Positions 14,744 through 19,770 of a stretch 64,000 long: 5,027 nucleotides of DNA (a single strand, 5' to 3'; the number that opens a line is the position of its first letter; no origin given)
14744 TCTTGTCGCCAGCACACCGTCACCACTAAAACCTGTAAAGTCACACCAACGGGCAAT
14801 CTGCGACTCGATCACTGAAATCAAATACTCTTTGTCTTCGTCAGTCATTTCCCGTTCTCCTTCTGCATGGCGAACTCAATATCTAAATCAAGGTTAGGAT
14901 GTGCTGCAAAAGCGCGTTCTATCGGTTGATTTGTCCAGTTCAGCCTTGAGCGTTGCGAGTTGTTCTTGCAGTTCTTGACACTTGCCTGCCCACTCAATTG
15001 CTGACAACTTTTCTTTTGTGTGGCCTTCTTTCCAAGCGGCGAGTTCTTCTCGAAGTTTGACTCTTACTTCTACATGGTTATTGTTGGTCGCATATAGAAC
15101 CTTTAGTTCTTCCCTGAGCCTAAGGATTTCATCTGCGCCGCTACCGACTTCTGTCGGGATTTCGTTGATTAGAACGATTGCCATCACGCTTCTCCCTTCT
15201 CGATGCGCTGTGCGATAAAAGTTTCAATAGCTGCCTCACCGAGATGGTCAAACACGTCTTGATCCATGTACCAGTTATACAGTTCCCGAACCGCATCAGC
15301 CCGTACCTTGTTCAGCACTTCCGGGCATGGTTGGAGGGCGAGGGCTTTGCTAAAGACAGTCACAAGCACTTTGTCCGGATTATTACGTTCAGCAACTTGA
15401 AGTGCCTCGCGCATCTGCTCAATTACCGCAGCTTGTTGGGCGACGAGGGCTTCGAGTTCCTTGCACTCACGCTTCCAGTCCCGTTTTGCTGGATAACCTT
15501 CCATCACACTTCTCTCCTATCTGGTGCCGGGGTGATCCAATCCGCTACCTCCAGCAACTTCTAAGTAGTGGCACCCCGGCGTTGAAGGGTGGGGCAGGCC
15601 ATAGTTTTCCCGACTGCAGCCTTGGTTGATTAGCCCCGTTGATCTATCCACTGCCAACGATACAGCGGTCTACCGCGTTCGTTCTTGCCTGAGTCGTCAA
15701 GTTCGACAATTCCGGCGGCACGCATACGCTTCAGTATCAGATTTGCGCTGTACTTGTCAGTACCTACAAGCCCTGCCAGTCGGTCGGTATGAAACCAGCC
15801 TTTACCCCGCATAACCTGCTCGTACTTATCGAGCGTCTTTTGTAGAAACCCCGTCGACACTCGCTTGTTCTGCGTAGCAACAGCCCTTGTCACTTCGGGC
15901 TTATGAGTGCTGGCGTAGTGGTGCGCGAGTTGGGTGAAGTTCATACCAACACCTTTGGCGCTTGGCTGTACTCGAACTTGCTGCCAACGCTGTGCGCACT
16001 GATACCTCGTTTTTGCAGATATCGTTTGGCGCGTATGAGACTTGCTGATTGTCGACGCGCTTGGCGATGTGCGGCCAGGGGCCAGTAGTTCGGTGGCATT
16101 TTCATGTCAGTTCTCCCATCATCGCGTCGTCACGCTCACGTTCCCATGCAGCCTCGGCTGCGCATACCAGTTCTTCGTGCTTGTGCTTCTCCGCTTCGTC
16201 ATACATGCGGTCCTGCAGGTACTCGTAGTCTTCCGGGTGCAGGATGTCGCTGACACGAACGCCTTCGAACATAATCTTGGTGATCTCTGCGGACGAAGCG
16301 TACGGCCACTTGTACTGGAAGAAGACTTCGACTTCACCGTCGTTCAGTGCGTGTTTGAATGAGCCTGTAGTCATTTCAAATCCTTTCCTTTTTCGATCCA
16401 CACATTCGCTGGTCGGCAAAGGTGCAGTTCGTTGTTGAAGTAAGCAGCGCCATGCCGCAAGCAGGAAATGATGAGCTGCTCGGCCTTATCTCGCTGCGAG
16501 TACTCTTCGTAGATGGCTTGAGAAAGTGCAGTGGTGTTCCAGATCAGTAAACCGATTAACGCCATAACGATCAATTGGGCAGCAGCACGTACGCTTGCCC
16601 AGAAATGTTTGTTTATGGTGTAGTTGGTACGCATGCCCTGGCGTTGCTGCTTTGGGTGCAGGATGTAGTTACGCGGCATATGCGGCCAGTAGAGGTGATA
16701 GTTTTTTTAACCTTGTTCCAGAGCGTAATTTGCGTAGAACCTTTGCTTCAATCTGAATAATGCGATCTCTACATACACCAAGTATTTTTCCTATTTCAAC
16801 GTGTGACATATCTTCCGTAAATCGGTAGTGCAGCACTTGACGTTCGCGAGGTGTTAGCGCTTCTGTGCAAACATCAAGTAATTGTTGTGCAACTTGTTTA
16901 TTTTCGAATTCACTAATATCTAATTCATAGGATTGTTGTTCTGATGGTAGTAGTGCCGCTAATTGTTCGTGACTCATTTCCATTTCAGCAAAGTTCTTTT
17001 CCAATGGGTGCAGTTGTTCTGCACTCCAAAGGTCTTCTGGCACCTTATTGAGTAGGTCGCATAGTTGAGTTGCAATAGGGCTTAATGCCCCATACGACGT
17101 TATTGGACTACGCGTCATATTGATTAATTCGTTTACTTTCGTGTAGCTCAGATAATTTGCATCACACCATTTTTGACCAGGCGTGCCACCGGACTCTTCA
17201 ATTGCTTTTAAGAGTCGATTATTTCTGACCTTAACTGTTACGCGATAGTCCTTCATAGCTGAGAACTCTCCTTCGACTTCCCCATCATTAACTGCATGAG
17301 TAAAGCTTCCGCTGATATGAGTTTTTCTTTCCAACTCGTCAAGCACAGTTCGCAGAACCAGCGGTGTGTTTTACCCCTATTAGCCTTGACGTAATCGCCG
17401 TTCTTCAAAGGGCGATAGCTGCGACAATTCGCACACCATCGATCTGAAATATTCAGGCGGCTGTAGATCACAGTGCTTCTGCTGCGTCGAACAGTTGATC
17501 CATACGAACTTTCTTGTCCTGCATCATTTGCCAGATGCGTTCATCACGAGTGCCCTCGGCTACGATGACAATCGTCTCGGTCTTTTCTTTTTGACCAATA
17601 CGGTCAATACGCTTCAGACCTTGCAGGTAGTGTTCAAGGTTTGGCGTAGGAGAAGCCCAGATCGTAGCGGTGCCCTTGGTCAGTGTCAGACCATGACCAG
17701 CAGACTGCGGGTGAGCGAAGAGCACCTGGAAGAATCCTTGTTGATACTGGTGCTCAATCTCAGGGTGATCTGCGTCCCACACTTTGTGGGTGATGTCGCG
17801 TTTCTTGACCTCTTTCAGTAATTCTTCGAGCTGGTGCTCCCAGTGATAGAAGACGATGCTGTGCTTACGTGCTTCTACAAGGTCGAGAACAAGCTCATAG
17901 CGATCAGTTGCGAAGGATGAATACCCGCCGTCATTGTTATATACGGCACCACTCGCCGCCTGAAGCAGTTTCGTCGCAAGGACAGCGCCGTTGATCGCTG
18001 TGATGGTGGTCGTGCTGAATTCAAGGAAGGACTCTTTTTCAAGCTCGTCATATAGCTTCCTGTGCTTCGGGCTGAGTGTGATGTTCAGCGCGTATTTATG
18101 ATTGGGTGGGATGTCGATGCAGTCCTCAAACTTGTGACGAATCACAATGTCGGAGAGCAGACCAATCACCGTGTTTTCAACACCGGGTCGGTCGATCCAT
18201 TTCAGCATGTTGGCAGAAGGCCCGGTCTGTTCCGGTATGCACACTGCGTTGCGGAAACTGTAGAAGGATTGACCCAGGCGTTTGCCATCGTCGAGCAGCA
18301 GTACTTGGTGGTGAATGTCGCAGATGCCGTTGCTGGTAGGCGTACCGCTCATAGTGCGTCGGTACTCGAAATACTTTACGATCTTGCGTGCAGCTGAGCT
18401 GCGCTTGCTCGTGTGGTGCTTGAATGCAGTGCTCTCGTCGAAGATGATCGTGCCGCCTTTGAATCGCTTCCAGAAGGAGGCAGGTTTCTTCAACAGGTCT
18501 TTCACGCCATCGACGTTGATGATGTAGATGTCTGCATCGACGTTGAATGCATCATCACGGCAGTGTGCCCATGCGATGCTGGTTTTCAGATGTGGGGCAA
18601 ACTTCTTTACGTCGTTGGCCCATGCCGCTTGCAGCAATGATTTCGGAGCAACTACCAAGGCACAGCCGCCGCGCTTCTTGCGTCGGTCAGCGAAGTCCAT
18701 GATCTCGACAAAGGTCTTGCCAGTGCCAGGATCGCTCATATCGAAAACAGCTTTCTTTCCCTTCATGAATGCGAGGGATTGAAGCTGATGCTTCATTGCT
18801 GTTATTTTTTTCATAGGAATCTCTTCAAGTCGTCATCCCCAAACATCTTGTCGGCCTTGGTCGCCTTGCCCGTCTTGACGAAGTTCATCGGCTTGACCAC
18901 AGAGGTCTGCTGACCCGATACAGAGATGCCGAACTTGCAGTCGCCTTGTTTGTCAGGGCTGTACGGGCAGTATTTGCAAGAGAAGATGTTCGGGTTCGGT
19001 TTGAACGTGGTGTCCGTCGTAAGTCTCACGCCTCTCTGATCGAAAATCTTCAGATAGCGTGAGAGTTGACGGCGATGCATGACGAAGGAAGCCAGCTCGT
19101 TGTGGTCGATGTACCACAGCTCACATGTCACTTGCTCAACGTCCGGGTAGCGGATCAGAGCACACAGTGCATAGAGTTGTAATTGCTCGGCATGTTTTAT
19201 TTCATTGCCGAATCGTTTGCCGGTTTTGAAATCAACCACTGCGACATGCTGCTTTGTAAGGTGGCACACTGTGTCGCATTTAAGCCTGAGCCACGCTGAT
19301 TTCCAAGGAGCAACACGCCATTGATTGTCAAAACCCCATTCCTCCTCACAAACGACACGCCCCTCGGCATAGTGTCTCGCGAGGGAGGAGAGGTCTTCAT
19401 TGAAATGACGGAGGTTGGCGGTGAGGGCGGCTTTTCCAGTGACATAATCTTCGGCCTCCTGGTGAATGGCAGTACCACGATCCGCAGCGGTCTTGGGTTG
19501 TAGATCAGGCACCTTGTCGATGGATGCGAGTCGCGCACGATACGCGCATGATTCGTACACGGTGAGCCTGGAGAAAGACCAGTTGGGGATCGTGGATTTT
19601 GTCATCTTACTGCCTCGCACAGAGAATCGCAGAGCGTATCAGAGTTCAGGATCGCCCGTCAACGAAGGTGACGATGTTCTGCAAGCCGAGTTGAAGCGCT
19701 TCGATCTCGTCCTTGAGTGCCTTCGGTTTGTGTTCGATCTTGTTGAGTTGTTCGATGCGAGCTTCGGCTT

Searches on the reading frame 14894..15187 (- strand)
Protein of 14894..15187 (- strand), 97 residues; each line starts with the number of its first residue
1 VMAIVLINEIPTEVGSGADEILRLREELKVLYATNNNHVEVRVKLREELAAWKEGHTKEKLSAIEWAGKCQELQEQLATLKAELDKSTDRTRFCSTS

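Call 96: search_protein_families(library=pfam, proteins=[window:14894-15187:-], max_evalue=0.01)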
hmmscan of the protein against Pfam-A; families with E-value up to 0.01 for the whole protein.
window:14894-15187:- (97 aa): 1 family
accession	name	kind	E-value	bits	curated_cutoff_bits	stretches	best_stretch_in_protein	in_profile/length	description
PF00769.24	ERM_C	-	0.0011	19.8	23.4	0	64-94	9-39/77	Ezrin/radixin/moesin family C terminal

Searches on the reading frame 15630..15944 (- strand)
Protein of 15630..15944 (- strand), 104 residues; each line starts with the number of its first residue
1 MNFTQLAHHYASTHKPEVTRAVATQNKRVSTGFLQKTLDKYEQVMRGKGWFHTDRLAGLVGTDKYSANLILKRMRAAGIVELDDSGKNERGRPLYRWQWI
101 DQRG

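Call 50: search_protein_families(library=pfam, proteins=[window:15630-15944:-], max_evalue=0.01)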
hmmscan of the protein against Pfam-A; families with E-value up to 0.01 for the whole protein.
window:15630-15944:- (104 aa): 0 families

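Call 75: search_protein_families(library=ncbifam, proteins=[window:15630-15944:-], max_evalue=0.1)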
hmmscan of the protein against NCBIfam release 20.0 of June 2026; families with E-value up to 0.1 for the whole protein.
window:15630-15944:- (104 aa): 1 family
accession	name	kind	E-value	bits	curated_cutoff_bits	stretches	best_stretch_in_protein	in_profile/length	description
NF040939.2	trans_reg_lrs14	equivalog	0.0078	16.2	90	1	43-101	29-87/103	Lrs14 family HTH-type transcriptional regulator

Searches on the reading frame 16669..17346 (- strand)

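Call 50: search_protein_families(library=pfam, proteins=[window:16669-17346:-], max_evalue=0.01)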
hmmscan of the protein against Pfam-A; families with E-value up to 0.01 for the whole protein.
window:16669-17346:- (225 aa): 3 families
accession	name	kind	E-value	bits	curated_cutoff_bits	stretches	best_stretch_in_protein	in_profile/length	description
PF04545.22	Sigma70_r4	-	8.4e-15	54.5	24.1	1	163-208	4-49/50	Sigma-70, region 4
PF08281.18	Sigma70_r4_2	-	1.6e-07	31.3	25.7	1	155-191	2-38/54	Sigma-70, region 4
PF00196.25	GerE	-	0.0023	18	23.5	0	163-207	2-45/57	Bacterial regulatory proteins, luxR family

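Call 75: search_protein_families(library=ncbifam, proteins=[window:16669-17346:-], max_evalue=0.1)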
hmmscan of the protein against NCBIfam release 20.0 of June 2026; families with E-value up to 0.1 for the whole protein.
window:16669-17346:- (225 aa): 63 families (the best 25 are shown)
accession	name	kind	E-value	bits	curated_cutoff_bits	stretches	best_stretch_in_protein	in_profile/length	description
NF041931.2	MzaA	equivalog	2.5e-15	56.3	800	1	120-222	609-716/726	MZA anti-phage system associated sigma-70 family RNA polymerase sigma factor MzaA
NF006666.0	PRK09210.1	equivalog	2.8e-13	49.9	572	1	71-217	218-366/370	RNA polymerase sigma factor RpoD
NF004208.0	PRK05658.1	equivalog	5.3e-12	45.5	555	1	149-217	555-626/631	RNA polymerase sigma factor RpoD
NF005643.0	PRK07406.1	equivalog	1.6e-11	43.9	500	1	150-216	322-392/397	RNA polymerase sigma factor RpoD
TIGR02937.1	sigma70-ECF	superfamily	1.8e-11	44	42.9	1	123-209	96-163/165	sigma-70 family RNA polymerase sigma factor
TIGR02393.1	RpoD_Cterm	equivalog_domain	7.2e-11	42.1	354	1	141-218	155-235/238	RNA polymerase sigma factor RpoD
TIGR02479.1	FliA_WhiG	subfamily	8.5e-11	42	189.6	1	127-209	142-221/224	FliA/WhiG family RNA polymerase sigma factor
NF005785.0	PRK07598.1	equivalog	1.2e-09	37.5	554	1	128-216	319-407/415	RNA polymerase sigma factor SigC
TIGR02980.1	SigBFG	subfamily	3.2e-09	36.8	234.35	1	150-210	165-225/227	SigB/SigF/SigG family RNA polymerase sigma factor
NF005413.0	PRK06986.1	subfamily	5.5e-09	36.2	201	1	125-209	155-234/241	RNA polymerase sigma factor FliA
NF004572.0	PRK05911.1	equivalog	5.5e-09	35.8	378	1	149-209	191-251/257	RNA polymerase sigma factor sigma-28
TIGR02997.1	Sig70-cyanoRpoD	subfamily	2.1e-08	33.8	384.5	1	101-208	193-298/298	RNA polymerase sigma factor, RpoD/SigA family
NF009091.0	PRK12427.1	equivalog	2.3e-08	34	339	1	123-209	143-229/233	FliA/WhiG family RNA polymerase sigma factor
TIGR02392.1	rpoH_proteo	equivalog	5.5e-08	32.8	323.1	1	115-209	170-266/270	RNA polymerase sigma factor RpoH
NF005920.0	PRK07921.1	subfamily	7.1e-08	31.8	464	1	158-217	261-324/328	RNA polymerase sigma factor SigB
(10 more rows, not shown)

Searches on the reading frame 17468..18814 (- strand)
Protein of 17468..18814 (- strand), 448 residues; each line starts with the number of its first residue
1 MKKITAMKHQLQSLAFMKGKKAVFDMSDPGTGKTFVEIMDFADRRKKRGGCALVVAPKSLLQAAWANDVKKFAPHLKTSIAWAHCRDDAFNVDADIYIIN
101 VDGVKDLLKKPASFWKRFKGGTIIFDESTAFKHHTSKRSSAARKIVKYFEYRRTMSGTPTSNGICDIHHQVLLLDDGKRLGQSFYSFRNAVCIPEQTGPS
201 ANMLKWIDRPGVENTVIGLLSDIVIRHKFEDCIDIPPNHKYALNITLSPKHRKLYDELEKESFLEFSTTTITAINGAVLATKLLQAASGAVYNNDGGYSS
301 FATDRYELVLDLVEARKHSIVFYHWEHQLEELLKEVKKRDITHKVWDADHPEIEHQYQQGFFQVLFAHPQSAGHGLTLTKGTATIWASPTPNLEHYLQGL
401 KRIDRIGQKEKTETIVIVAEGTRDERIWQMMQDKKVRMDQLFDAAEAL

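Call 50: search_protein_families(library=pfam, proteins=[window:17468-18814:-], max_evalue=0.01)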
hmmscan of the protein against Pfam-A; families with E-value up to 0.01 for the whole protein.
window:17468-18814:- (448 aa): 4 families
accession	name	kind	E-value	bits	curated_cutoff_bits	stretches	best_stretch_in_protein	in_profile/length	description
PF00176.29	SNF2-rel_dom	-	5.2e-19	68.9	24.9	1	27-270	24-265/290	SNF2-related domain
PF04851.21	ResIII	-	1.4e-10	41.7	22.5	1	15-160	20-163/164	Type III restriction enzyme, res subunit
PF00270.35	DEAD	-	1.5e-06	28.5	26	1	9-159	3-160/167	DEAD/DEAH box helicase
PF00271.37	Helicase_C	-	0.0031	18.2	23.5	1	307-407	4-110/110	Helicase conserved C-terminal domain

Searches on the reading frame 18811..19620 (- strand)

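Call 50: search_protein_families(library=pfam, proteins=[window:18811-19620:-], max_evalue=0.01)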
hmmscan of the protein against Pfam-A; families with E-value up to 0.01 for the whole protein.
window:18811-19620:- (269 aa): 3 families
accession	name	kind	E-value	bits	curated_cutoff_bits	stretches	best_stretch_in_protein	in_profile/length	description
PF12705.13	PDDEXK_1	-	1.8e-18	67.8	22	1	14-221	2-243/247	PD-(D/E)XK nuclease superfamily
PF10926.14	DUF2800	-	9.3e-06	25.5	21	1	114-189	121-198/368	Protein of unknown function (DUF2800)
PF01930.23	Cas_Cas4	-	0.00043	20.8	22.7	1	112-221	53-155/160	Domain of unknown function DUF83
